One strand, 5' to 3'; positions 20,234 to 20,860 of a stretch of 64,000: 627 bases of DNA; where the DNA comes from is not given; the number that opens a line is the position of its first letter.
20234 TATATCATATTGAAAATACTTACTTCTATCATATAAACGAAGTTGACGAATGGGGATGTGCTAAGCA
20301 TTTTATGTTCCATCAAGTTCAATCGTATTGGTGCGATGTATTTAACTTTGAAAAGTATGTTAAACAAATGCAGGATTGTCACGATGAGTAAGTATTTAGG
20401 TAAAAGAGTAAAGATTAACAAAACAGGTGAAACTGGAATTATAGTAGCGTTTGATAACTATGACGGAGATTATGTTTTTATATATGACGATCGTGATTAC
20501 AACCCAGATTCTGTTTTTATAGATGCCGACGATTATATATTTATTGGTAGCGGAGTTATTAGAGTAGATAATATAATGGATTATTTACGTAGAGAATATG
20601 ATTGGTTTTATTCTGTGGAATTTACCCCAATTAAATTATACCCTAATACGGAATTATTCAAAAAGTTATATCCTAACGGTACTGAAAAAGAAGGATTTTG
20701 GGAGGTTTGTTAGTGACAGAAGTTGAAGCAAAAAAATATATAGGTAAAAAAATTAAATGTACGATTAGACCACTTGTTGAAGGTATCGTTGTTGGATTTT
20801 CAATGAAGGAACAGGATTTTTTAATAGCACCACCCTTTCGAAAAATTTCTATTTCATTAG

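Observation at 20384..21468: The conserved tail codons double as the ribosome-binding site of the next gene (a translational-coupling cassette)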

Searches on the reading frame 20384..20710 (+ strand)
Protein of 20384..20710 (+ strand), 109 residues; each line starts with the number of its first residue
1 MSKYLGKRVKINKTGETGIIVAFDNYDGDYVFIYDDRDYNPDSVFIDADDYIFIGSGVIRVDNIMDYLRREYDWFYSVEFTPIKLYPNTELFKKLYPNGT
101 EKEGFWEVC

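Call 4: search_protein_families(library=pfam, proteins=[window:20384-20710:+], max_evalue=1)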
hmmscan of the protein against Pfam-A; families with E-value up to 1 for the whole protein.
window:20384-20710:+ (109 aa): 1 family
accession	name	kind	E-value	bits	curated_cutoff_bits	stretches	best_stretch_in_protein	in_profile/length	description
PF09466.15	Yqai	-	0.25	12.1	20.2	1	47-71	32-57/66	Hypothetical protein Yqai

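Call 5: search_protein_families(library=phrogs, proteins=[window:20384-20710:+], max_evalue=0.01)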
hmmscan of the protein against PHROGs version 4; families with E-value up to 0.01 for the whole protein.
window:20384-20710:+ (109 aa): 0 families

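Call 12: search_dna_similar(query=window:20384-20710:+, collection=phages, mode=protein, max_rows=40, max_evalue=0.01)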
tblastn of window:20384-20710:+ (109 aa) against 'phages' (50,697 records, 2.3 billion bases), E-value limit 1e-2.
No match.

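Call 14: find_homologous_proteins(query=A1, max_evalue=0.01)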
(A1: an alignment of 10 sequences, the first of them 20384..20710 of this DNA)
Query A1 (10 sequences) (109 aa, profile of the alignment): 11 proteins with E <= 0.01 among 832 candidates.
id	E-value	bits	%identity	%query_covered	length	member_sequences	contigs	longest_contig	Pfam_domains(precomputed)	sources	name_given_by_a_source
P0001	9.8e-27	112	100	100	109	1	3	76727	-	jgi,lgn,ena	jgi:hypothetical protein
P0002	6.7e-22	96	26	80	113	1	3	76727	-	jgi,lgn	jgi:hypothetical protein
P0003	1.3e-18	86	32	83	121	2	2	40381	-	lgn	-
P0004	6.6e-16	77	46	26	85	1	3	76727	-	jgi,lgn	jgi:hypothetical protein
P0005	2.0e-15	75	43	28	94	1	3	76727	-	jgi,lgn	jgi:hypothetical protein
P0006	4.0e-15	74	57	13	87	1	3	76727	-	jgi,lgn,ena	jgi:hypothetical protein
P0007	5.3e-7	48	67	25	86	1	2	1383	-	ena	-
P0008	1.1e-6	47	69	24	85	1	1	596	-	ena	-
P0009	2.9e-6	46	52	23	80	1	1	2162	-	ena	-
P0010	6.2e-6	45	67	22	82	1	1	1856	-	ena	-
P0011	2.0e-3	37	70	21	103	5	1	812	-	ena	-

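Call 15: find_related_loci(query=A1, collection=viral_contigs, flank=10000)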
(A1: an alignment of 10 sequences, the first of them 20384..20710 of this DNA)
Query A1 (109 aa) in viral_contigs; peptide patterns used: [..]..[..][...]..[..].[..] (x = any residue, [..] = any of these).
42 stretches matched a pattern, but none encodes a relative of the query by tblastn (E <= 1e-3).

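Call 17: find_encoding_contigs(protein=P0003, flank=10000, max_places=6)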
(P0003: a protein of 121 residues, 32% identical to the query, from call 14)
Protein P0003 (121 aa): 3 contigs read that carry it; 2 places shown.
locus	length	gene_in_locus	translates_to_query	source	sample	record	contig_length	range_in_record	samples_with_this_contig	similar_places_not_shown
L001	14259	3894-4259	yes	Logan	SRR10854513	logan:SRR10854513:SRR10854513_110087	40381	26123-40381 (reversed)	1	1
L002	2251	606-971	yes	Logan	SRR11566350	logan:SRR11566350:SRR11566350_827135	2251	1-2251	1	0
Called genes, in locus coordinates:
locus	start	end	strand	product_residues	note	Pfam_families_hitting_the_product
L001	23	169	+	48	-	-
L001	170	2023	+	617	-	PF02867:Ribonuc_red_lgC (faint)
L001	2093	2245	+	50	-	-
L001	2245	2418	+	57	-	-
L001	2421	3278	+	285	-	-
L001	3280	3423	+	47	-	-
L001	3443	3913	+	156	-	PF03013:Pyr_excise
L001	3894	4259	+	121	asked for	-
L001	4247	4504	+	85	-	-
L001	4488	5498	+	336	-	PF12705:PDDEXK_1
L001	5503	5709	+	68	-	-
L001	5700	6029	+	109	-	-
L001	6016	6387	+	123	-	-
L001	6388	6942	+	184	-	PF04404:ERF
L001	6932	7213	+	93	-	-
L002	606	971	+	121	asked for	-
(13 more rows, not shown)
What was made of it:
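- The phage encodes an ERF-type annealing protein (call 17).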

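Call 18: find_encoding_contigs(protein=P0007, flank=5000, max_places=4)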
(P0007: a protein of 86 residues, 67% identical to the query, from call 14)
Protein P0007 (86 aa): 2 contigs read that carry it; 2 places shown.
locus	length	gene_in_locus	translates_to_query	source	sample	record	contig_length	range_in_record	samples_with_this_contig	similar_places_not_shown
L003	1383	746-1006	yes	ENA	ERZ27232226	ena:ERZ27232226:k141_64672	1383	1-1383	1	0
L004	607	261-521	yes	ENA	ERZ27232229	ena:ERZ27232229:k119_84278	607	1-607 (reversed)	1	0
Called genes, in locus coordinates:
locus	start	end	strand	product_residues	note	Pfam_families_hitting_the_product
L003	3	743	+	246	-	?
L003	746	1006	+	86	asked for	-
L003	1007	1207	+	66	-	-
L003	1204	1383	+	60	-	?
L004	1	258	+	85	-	?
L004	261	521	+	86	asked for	-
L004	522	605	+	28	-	?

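Call 19: find_encoding_contigs(protein=P0009, flank=5000, max_places=4)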
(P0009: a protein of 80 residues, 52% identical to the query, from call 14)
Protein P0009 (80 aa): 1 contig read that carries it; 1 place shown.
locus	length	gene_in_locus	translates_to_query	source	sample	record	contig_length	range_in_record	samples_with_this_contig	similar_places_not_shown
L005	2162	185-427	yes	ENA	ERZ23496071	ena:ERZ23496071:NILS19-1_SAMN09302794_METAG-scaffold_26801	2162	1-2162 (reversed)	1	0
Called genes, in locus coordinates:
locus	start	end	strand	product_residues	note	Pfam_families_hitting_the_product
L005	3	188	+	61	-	?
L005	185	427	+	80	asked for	-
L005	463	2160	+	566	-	?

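Call 20: find_encoding_contigs(protein=P0010, flank=5000, max_places=4)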
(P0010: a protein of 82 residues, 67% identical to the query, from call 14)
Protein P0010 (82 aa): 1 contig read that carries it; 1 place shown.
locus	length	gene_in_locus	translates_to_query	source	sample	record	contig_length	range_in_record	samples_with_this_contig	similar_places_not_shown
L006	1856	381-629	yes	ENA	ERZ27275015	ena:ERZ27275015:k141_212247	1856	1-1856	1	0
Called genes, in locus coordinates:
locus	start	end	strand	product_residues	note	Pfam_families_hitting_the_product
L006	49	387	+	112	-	-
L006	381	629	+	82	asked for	-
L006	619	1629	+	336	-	PF12705:PDDEXK_1 (weak)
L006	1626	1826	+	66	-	-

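Call 21: find_encoding_contigs(protein=P0011, flank=5000, max_places=4)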
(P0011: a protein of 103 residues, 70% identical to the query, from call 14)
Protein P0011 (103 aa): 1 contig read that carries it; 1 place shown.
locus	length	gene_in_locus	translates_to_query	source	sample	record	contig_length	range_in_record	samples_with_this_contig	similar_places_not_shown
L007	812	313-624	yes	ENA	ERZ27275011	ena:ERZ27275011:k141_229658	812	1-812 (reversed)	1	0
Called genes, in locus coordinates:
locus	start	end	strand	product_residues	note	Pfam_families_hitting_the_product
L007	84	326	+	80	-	-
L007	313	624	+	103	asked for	-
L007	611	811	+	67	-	?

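Call 22: find_encoding_contigs(protein=P0008, flank=5000, max_places=4)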
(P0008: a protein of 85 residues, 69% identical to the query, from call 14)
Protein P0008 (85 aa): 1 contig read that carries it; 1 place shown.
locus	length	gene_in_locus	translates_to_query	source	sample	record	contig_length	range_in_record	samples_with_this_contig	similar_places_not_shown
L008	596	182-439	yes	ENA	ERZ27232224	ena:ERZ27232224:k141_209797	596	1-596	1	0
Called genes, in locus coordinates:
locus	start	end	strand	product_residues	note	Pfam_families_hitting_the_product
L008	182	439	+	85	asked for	-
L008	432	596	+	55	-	?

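Call 28: find_related_loci(query=A2, collection=metagenome_contigs, flank=10000)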
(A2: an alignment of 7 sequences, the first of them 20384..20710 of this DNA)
Query A2 (109 aa) in metagenome_contigs; peptide patterns used: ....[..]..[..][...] (x = any residue, [..] = any of these).
33 stretches matched a pattern, but none encodes a relative of the query by tblastn (E <= 1e-3).
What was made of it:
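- Tried and rejected: Scans with the family pattern gave only chance matches (calls 15, 28).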

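Call 36: find_encoding_contigs(protein=P0001, flank=10000, max_places=3)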
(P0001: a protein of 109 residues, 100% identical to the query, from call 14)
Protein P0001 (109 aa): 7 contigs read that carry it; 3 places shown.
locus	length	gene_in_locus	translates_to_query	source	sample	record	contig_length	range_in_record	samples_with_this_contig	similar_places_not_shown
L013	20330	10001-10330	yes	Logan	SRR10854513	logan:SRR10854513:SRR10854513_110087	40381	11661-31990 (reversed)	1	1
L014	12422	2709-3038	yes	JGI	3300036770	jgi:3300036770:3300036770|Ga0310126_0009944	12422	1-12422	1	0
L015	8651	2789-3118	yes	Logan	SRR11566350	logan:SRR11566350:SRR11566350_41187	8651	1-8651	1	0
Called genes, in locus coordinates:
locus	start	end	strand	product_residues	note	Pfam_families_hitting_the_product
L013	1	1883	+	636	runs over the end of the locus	PF03796:DnaB_C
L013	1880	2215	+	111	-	-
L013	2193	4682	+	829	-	PF03104:DNA_pol_B_exo1, PF00136:DNA_pol_B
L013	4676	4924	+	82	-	-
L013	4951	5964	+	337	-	PF00004:AAA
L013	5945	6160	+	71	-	-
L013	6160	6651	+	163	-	-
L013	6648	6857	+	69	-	-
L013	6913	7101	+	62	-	-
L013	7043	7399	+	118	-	-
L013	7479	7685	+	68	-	-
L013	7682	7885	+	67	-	-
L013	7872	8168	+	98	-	-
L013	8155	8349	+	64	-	-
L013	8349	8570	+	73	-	-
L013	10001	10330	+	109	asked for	-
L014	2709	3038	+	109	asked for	-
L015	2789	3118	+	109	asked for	-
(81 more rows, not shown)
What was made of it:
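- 20384..20713 (+): Family member w5 (109 aa), first of the triple. Exact protein P0001, called identically in three samples (calls 14, 36).
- Checked: The JGI set agrees for 20713 and 21465 (call 36).
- The w6-to-w7 spacer is 12 nt, and the w7 start is disputed between gene callers (call 36).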

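Call 41: search_protein_representatives(alignment_id=A3)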
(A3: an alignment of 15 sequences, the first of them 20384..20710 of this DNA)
Query: 15 sequences, 94 profile positions. Proteins with E-value up to 0.001 (for the whole library): 95; up to 1e-10: 16; up to 1e-30: 0. The best 95 are listed.
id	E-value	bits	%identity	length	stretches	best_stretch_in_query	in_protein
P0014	5.4e-22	94.3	-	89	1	1-93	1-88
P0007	3.9e-20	88.4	-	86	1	8-91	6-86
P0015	5.0e-19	84.8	-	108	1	11-93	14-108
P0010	1.3e-17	80.3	-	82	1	14-93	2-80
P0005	1.5e-17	80.1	-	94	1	8-91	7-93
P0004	5.3e-16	75.1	-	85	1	13-93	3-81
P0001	8.3e-16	74.5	-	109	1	3-92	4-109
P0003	1.0e-15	74.2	-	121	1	3-94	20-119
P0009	2.9e-15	72.7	-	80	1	24-93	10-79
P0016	3.0e-15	72.7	-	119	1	5-92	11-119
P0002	9.8e-14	67.8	-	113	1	1-93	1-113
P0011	3.5e-13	66.1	-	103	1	1-93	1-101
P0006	7.8e-13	65.0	-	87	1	20-92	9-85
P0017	8.4e-12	61.6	-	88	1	26-92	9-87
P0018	8.6e-12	61.6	-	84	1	25-91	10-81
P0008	1.1e-10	58.1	-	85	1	30-92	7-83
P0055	6.2e-06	42.8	-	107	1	54-92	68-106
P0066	2.5e-05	40.9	-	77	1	43-89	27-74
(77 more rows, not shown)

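Call 44: predict_structure(alignment_id=A3)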
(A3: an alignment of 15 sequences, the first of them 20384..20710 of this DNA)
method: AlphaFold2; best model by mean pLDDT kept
length: 109 residues; sequences in the alignment: 15
mean_pLDDT: 59.3   pTM: 0.37
mean pLDDT of the five models: 59.3, 58.3, 57.3, 56.9, 53.9
residues with pLDDT >= 90: 25; 70-90: 3; 50-70: 27; < 50: 54
segments of 3 or more residues with pLDDT < 50: 1-4, 6-18, 24-30, 35-58, 75-79
pLDDT, mean of each block of 10 residues (from residue 1): 45 47 47 48 36 39 59 51 90 97 95
secondary structure, 60 per line:
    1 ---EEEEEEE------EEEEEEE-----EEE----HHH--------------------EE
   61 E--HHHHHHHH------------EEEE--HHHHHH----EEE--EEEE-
elements in order: E4-10 E17-23 E29-31 E59-61 H64-71 E84-87 H90-95 E100-102 E105-108
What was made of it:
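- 20632..20706 (+): Conserved 75-nt 3' segment of w5, encoding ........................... AlphaFold pLDDT 90-97 for this module, folded as strand-helix-hairpin (call 44).
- The module has pLDDT above 90 (call 44).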

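Call 50: fold_search(model_id=the predicted structure, library=pdb)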
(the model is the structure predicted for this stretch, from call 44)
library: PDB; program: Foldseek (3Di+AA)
matches with E <= 10: 87; with E <= 0.001: 0
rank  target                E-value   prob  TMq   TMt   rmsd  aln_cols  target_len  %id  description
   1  7wb4_n                2.1e+00  0.15  0.21  0.03   2.6        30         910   27  Cryo-EM structure of the NR subunit from X. laevis NPC (released 2022-03-02)
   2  7wb4_N                2.1e+00  0.15  0.21  0.03   2.6        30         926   27  Cryo-EM structure of the NR subunit from X. laevis NPC (released 2022-03-02)
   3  7qby_MODEL_1_A        2.4e+00  0.23  0.26  0.46   2.4        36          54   11  Refined structure of the T193A mutant in the C-terminal domain of DNAJB6b (released 2022-03-30)
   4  8cht_C                3.0e+00  0.05  0.23  0.18  12.5        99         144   14  Crystal structure of human PURA (fragment Glu57-Glu212, PUR repeat I and II) (released 2024-02-21)
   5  1dl5_A                3.4e+00  0.03  0.19  0.08  17.2       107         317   13  PROTEIN-L-ISOASPARTATE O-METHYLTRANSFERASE (released 2000-12-08)
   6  7n27_A                3.6e+00  0.05  0.18  0.28   4.8        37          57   24  Crystal Structure of chromodomain of CDYL in complex with inhibitor UNC6261 (released 2021-07-21)
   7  6anw_A                3.6e+00  0.03  0.18  0.19  13.0        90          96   16  Crystal structure of anti-CRISPR protein AcrF10 (released 2017-10-25)
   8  4i0o                  3.8e+00  0.11  0.21  0.06   2.5        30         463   27  Nucleoporin ELYS (aa1-494), Mus musculus (released 2013-04-17)
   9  2aoa_A                3.8e+00  0.02  0.16  0.18  14.2        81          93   16  Crystal structures of a high-affinity macrocyclic peptide mimetic in complex with the Grb2 SH2 domain (released 2005-10-04)
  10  6ich                  3.8e+00  0.02  0.16  0.18  14.6        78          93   17  Grb2 SH2 domain in domain swapped dimer form (released 2019-07-17)
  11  1whq_MODEL_1_A        3.8e+00  0.02  0.15  0.16  13.9        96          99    9  Solution structure of the N-terminal dsRBD from hypothetical protein BAB28848 (released 2004-11-28)
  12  6hxy_A                4.1e+00  0.06  0.31  0.24  17.2       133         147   12  Crystal structure of the head and coiled-coil domains of zebrafish CCDC61 (released 2020-04-29)
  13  8chv_A                4.1e+00  0.05  0.28  0.23  13.0        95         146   14  Crystal structure of human PURA (fragment Glu57-Glu212, PUR repeat I and II) R140P mutant (released 2024-02-21)
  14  1oyh_I                4.3e+00  0.05  0.20  0.07   5.5        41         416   15  Crystal Structure of P13 Alanine Variant of Antithrombin (released 2004-04-13)
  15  7som_A                4.6e+00  0.08  0.21  0.13   3.9        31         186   16  Ciliary C2 central pair apparatus isolated from Chlamydomonas reinhardtii (released 2022-04-13)
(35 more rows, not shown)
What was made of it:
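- Tried and rejected: The model built from 15 sequences was poor outside the tail, and its Foldseek search against the PDB was meaningless (calls 44, 50).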

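Call 54: find_encoding_contigs(protein=P0066, flank=10000, max_places=2)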
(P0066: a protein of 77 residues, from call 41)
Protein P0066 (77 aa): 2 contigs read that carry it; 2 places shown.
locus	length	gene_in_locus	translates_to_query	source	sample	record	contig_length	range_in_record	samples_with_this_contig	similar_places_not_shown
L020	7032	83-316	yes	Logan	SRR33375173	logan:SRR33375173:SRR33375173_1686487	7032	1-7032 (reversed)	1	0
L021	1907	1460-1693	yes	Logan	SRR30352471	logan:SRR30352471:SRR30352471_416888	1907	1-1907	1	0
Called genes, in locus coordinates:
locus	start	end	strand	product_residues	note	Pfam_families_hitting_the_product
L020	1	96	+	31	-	?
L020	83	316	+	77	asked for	-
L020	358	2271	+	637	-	PF03796:DnaB_C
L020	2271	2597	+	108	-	-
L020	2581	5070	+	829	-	PF03104:DNA_pol_B_exo1, PF00136:DNA_pol_B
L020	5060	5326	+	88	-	-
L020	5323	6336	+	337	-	PF00004:AAA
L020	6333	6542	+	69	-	-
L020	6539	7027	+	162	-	-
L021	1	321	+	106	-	?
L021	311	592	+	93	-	-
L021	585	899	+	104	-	-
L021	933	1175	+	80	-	-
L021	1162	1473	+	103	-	-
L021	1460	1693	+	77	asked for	-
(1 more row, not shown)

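Call 55: find_encoding_contigs(protein=P0055, flank=10000, max_places=2)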
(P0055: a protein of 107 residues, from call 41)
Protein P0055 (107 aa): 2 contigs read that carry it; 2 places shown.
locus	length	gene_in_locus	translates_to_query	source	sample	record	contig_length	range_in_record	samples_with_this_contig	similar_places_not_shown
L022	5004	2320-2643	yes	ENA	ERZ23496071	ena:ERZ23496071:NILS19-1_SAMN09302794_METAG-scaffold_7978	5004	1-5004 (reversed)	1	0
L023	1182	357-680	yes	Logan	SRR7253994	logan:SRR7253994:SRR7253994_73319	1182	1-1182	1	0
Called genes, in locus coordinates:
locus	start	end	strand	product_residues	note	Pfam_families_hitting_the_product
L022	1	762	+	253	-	?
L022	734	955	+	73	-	PF07879:PHB_acc_N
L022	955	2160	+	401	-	PF13203:DUF2201_N, PF09967:DUF2201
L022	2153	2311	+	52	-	-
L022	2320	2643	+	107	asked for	-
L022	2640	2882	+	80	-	-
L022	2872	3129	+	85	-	-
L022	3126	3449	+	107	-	-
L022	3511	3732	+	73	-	-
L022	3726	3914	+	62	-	-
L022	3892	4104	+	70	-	-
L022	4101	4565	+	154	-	PF01510:Amidase_2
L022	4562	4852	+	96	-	-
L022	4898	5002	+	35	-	?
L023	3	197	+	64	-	?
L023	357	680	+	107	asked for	-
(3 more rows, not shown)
